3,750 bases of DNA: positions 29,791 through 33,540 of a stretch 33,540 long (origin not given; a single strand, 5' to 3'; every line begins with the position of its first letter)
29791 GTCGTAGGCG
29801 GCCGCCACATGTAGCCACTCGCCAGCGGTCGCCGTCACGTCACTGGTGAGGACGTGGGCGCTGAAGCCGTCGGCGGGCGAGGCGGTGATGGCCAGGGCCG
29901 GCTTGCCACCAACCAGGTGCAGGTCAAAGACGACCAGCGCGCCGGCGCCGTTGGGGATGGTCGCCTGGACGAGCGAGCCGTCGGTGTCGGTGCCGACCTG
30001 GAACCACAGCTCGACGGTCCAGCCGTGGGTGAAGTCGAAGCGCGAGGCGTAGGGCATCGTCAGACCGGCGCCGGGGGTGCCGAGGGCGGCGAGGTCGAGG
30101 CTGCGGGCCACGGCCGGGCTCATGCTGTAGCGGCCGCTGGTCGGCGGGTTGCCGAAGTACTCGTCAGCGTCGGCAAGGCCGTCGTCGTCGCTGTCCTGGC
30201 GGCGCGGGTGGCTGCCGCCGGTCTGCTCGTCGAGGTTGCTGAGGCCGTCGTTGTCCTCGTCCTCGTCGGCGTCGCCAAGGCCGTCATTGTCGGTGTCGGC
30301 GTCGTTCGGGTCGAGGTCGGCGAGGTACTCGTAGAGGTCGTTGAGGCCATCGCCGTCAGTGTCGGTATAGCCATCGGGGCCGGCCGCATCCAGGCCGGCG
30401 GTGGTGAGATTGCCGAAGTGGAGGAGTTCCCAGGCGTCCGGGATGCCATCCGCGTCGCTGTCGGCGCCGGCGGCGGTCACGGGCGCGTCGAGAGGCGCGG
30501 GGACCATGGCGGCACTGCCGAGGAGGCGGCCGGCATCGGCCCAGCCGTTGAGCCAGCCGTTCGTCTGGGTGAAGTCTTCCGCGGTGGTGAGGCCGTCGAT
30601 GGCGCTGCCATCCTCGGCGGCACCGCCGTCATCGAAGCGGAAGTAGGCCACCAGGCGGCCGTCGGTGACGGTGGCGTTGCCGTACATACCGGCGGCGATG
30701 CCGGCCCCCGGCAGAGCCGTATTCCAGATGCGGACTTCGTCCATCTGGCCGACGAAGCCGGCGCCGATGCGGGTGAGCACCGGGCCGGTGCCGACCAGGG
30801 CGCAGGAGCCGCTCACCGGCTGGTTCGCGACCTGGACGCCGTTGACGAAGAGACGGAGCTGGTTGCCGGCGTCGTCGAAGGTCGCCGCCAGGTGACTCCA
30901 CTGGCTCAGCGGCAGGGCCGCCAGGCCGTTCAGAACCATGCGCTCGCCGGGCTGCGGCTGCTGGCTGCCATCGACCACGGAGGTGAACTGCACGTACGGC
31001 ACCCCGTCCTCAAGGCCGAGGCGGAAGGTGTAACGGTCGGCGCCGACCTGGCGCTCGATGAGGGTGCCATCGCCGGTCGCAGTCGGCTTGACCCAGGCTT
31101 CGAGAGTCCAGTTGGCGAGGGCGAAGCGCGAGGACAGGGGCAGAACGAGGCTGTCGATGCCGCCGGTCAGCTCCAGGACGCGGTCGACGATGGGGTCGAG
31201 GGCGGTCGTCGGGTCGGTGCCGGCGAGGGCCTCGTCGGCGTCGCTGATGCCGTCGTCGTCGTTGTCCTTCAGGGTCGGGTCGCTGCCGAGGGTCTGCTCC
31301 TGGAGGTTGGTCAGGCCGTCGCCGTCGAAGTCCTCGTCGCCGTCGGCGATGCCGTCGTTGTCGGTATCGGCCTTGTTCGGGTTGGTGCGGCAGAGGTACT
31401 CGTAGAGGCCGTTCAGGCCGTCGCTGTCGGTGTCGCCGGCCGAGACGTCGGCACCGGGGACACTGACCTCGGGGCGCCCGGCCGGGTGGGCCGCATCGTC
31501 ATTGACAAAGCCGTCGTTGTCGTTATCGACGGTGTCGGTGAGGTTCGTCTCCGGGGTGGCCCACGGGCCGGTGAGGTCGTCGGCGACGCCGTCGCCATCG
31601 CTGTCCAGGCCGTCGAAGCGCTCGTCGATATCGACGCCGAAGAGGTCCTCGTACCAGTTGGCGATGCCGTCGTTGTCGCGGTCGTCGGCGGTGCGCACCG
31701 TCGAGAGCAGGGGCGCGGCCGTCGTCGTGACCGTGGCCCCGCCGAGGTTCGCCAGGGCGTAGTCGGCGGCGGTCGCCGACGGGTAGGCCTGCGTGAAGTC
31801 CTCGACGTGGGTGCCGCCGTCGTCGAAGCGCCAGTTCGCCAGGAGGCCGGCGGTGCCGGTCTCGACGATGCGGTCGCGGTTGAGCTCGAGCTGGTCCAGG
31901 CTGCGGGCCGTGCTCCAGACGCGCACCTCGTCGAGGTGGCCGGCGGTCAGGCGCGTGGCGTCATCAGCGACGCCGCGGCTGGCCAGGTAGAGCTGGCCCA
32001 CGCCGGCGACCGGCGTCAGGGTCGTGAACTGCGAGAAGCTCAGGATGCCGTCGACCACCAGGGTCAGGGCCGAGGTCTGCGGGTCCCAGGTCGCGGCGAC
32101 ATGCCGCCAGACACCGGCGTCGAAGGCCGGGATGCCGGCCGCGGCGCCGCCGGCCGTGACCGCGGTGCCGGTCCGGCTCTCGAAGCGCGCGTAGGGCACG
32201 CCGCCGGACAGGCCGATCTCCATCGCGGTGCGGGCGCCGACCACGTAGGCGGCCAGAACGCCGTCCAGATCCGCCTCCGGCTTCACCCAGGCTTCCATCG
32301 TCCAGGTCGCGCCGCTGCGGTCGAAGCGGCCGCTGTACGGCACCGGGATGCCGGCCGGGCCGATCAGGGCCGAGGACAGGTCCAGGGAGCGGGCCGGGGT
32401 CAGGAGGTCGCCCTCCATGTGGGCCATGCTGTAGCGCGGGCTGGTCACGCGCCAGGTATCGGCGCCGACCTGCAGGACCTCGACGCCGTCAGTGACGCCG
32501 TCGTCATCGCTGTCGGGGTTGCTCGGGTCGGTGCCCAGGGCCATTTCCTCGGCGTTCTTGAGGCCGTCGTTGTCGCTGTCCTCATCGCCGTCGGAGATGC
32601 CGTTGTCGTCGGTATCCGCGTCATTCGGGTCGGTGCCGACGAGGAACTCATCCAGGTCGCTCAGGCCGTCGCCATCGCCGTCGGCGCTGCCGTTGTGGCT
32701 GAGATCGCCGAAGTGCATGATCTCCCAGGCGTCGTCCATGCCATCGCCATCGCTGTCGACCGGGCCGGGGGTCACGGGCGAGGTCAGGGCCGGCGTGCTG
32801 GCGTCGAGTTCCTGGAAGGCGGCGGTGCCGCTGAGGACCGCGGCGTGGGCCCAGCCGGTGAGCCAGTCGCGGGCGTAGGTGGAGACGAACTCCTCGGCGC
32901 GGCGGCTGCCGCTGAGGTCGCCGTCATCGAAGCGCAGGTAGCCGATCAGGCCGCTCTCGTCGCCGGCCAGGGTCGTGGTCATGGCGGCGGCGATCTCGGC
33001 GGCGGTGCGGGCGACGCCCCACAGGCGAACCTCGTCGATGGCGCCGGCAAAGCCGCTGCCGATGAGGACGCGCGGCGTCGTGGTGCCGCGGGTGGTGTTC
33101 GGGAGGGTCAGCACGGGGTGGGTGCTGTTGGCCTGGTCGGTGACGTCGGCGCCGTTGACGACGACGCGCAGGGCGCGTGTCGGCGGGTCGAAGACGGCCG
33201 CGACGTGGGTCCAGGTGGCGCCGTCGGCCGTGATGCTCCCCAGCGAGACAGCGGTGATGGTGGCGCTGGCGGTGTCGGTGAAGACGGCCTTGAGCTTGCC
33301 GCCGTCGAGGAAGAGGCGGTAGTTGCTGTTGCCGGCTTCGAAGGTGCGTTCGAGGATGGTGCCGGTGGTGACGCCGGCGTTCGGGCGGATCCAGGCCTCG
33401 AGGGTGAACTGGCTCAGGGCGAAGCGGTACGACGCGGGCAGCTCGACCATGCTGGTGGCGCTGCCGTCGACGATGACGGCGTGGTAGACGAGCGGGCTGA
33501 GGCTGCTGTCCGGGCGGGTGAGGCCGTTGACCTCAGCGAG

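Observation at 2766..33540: A single giant gene (>30.7 kb, about 10,250 in-window codons, N-terminus still missing) fills 92% of the window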

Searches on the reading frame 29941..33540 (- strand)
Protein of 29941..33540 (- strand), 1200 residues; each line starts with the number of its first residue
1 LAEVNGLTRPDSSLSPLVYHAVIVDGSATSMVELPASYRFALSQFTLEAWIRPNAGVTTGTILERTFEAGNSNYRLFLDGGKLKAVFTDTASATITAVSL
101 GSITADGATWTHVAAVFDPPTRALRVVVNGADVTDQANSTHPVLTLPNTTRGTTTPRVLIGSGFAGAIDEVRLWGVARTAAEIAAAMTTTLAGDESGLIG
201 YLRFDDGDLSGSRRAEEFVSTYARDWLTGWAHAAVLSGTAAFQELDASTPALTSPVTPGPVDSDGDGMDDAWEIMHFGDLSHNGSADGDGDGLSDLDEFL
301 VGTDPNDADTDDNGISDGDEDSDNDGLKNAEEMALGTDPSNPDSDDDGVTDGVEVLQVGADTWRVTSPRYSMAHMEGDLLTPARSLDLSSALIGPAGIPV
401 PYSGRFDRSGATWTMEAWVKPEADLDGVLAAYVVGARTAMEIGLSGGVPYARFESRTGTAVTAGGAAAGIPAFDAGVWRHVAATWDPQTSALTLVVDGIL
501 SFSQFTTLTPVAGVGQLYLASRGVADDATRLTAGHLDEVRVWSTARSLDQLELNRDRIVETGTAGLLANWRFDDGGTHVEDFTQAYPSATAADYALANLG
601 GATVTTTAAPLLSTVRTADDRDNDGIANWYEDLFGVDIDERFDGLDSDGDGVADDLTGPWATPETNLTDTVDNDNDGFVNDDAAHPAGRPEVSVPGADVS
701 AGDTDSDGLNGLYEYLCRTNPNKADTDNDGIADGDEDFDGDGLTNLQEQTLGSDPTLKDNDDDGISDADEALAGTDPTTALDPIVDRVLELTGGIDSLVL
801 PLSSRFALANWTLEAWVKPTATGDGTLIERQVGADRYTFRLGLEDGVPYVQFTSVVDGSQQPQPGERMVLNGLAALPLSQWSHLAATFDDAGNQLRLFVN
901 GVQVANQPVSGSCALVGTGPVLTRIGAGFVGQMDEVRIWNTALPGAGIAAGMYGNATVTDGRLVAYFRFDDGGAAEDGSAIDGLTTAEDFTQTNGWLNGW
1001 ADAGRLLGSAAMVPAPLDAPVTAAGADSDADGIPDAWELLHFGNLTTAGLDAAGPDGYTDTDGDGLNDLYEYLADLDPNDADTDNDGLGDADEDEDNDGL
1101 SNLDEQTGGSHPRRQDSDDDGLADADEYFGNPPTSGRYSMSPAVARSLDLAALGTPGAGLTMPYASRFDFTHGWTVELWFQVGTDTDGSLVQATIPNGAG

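Call 26: find_homologous_proteins(query=window:29941-33540:-, max_evalue=1e-20)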
Query window:29941-33540:- (1200 aa): 745 proteins with E <= 1e-20 among 8000 candidates; the best 120 are listed.
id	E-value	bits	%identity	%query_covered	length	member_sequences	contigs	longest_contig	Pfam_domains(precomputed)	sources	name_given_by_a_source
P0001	2.8e-220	753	40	83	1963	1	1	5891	PF13385.14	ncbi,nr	ncbi:MAG: hypothetical protein HON70_41525, partial [Lentisphaerae bacterium]|nr:hypothetical protei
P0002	5.1e-173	596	34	79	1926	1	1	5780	PF00059.28,PF13385.14,PF23666.3,PF18884.6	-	-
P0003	3.6e-162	560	32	63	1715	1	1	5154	PF07953.21,PF13385.14,PF02210.32,PF18884.6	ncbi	ncbi:MAG: LamG-like jellyroll fold domain-containing protein, partial [Lentisphaeria bacterium]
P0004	3.2e-141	491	31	95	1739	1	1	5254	PF13385.14,PF18884.6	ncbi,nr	ncbi:MAG: LamG domain-containing protein, partial [Lentisphaerae bacterium]|nr:LamG domain-containin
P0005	4.3e-140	487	30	96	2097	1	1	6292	PF13385.14,PF02210.32,PF00054.31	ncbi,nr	ncbi:MAG: hypothetical protein HON70_25900, partial [Lentisphaerae bacterium]|nr:hypothetical protei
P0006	8.1e-123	430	34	45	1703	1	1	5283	PF13385.14,PF18884.6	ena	-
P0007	1.5e-110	389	33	62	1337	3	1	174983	PF13385.14,PF09136.17,PF18884.6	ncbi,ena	-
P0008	2.3e-110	388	29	53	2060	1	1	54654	PF17963.8,PF17892.8,PF13385.14,PF18884.6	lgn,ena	-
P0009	3.4e-110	388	42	33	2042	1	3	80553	PF01839.30,PF13517.13,PF13385.14,PF18884.6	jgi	jgi:uncharacterized protein (DUF2141 family)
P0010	7.2e-106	374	38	40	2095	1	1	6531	PF13385.14,PF02210.32,PF00054.31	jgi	jgi:hypothetical protein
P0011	1.2e-96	343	42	9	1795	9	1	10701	PF18884.6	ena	-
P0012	2.6e-93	332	37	41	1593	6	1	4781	PF13385.14,PF09136.17,PF18884.6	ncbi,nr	ncbi:MAG TPA: hypothetical protein DCR55_17550, partial [Lentisphaeria bacterium]|nr:hypothetical pr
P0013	6.4e-90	321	30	92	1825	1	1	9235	PF17963.8,PF17892.8,PF13385.14,PF18884.6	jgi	-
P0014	2.7e-88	315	39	26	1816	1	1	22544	PF13385.14,PF24684.2,PF01436.28,PF25021.2,PF06739.18,PF18884.6,PF08450.19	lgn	-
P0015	4.6e-88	315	26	43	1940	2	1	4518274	PF18884.6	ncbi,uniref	ncbi:hypothetical protein [Microbulbifer sp. MCCC 1A16149]|uniref:hypothetical protein n=1 Tax=Micro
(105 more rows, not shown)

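Call 27: find_related_loci(query=window:29941-33540:-, collection=genome_contigs, flank=10000)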
Query window:29941-33540:- (1200 aa) in genome_contigs; peptide patterns used: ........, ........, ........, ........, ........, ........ (x = any residue, [..] = any of these).
254 stretches matched a pattern; 182 encode a relative of the query (tblastn E <= 1e-3); the best 80 are kept; 79 distinct loci.
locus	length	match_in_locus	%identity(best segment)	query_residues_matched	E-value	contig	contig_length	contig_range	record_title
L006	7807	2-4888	74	5-1195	0e+0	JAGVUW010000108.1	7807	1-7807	MAG: Verrucomicrobia bacterium isolate WAS_Bin_35 WAS_Bin_35_scaffold_4180, whole genome shotgun sequence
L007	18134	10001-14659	41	1-1192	0e+0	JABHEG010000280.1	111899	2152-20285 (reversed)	MAG: Lentisphaerae bacterium isolate SI037_bin151 k141_1663551, whole genome shotgun sequence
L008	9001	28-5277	39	1-1200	2e-128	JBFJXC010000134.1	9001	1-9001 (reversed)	MAG: Lentisphaeria bacterium isolate Mix_sand19.2022.05.G.39 k141_3163193_length_9001_cov_8.0000, whole genome shotgun s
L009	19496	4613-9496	25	43-1006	4e-21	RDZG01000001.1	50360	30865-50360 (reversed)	MAG: Bacteroidetes bacterium isolate PH2015_06S_32_163 PH2015_06S_scaffold_1039, whole genome shotgun sequence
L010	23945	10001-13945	25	42-1047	5e-20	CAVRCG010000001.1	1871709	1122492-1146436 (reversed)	MAG: uncultured Cytophagales bacterium isolate MFD03250.bin.2.105 genome assembly, contig: contig_2059, whole genome sho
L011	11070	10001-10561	39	45-972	8e-19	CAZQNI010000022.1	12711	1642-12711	MAG TPA_asm: uncultured bacterium isolate binchicken_co34_231 genome assembly, contig: NODE_8465_length_12711_cov_7.4173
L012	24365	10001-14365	31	31-984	1e-17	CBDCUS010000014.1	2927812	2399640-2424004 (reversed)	MAG: Candidatus Scalinduaceae bacterium isolate 06c2e644-e4ca-4b95-b966-bf5aaa188cb2 genome assembly, contig: contig_14,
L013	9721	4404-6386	37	44-994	1e-17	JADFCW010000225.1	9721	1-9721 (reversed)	MAG: Candidatus Sumerlaeota bacterium isolate DG2.163 NODE_181_length_9773_cov_2.359624, whole genome shotgun sequence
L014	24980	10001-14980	32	20-1037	2e-17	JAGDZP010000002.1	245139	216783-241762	MAG: Cyclobacteriaceae bacterium isolate FR12bac7 FR12DL_contig_138, whole genome shotgun sequence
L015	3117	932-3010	30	4-994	3e-17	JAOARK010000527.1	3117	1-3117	MAG: Schleiferiaceae bacterium isolate McBI.9 contig_202755, whole genome shotgun sequence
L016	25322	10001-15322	29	4-986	5e-17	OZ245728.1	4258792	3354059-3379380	MAG: Rhodospirillales bacterium isolate 3ef33bf5-f570-4a55-9d2c-ce20fd512375 genome assembly, chromosome: 1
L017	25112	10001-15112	33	19-984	9e-17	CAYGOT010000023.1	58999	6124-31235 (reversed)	MAG TPA_asm: uncultured Roseivirgaceae bacterium isolate ERP117304_co1_187 genome assembly, contig: NODE_638_length_5899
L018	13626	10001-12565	26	45-990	1e-16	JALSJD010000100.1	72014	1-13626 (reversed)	MAG: Cyclobacteriaceae bacterium isolate 354-166_metabat2_scaf2bin.071 354-166_scaffold_250_c1, whole genome shotgun seq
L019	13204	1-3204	34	39-981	5e-16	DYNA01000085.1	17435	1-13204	MAG TPA_asm: Paludibacter propionicigenes isolate SulCav_FS08_3_2_32_58 SulCav_FS08_3_1273_length_17435_cov_40_573590, w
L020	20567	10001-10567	36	21-972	1e-15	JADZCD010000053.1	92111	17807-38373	MAG: Phycisphaeraceae bacterium isolate SJ709 c_000001360704, whole genome shotgun sequence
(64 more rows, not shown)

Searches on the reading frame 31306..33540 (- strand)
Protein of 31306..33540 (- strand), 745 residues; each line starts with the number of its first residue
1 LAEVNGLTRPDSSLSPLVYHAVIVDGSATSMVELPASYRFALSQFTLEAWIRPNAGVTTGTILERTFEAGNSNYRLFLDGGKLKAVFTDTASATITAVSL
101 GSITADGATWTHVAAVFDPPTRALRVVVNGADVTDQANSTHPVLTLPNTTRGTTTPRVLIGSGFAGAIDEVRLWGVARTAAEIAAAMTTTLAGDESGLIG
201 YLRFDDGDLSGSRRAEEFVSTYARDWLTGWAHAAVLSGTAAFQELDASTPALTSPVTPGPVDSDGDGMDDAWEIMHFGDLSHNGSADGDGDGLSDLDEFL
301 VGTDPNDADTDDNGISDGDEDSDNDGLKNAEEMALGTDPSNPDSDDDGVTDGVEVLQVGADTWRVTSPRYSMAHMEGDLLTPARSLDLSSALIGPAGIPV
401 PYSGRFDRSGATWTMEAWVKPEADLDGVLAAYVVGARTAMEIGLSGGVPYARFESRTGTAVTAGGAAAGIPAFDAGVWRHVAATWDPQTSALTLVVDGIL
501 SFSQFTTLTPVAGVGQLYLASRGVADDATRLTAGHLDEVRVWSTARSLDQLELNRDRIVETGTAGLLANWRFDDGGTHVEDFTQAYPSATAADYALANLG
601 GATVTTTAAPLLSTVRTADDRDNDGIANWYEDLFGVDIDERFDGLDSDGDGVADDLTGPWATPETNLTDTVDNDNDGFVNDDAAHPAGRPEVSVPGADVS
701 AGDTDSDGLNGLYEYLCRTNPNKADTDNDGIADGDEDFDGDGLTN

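Call 11: search_protein_families(library=pfam, proteins=[window:31306-33540:-], max_evalue=0.01)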
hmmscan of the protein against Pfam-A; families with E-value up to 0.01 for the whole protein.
window:31306-33540:- (745 aa): 2 families
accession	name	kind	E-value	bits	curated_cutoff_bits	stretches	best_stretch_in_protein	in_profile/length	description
PF13385.13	Laminin_G_3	-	1e-36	126.8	27.6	2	29-184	4-151/151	Concanavalin A-like lectin/glucanases superfamily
PF18884.5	TSP3_bac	-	1.4e-08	34.9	25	2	321-342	1-22/22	Bacterial TSP3 repeat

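Call 88: find_related_loci(query=window:31741-33540:-, collection=metagenome_contigs, flank=10000)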
Query window:31741-33540:- (600 aa) in metagenome_contigs; peptide patterns used: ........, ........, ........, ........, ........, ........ (x = any residue, [..] = any of these).
124 stretches matched a pattern; 34 encode a relative of the query (tblastn E <= 1e-3); 34 distinct loci.
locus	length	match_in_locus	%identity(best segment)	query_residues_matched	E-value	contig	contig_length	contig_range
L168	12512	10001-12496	40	10-596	5e-115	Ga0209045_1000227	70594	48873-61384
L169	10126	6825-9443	36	8-575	2e-38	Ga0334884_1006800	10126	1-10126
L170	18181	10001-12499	35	9-578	6e-31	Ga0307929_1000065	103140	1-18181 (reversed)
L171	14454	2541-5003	34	9-574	2e-30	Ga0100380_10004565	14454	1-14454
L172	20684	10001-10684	27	31-573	4e-19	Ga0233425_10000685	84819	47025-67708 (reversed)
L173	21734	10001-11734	36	18-582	1e-18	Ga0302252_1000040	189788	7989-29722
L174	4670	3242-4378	31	12-593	2e-13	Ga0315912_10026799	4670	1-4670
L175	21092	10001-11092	31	12-574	3e-14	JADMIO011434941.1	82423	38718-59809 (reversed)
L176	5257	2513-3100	31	25-573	4e-12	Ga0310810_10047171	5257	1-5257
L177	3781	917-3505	29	6-598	8e-12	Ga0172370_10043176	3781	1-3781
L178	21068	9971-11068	27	12-590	2e-11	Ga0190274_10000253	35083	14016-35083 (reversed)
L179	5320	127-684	30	40-574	3e-11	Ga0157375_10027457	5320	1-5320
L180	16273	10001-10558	33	23-576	3e-11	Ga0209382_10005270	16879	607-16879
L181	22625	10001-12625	30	7-575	4e-12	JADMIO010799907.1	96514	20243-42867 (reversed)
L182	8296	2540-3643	28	12-592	8e-10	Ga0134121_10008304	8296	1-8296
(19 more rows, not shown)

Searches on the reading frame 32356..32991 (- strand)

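Call 19: search_protein_families(library=ncbifam, proteins=[window:32356-32991:-], max_evalue=1)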
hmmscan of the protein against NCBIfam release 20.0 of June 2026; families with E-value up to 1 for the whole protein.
window:32356-32991:- (212 aa): 3 families
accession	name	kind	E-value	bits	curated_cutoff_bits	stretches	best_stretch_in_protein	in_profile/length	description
NF033765.2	gliding_CglD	equivalog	8.5e-10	37.1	400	2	74-173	172-279/1124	adventurous gliding motility lipoprotein CglD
NF042425.1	Amuc_1099_fam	equivalog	3.6e-05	23.5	50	2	102-126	127-151/321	Amuc_1099 family pilus-like system protein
NF047639.1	throspo3_MtsD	equivalog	0.004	15.3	800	1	77-127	480-532/651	cell-cell cohesion protein MtsD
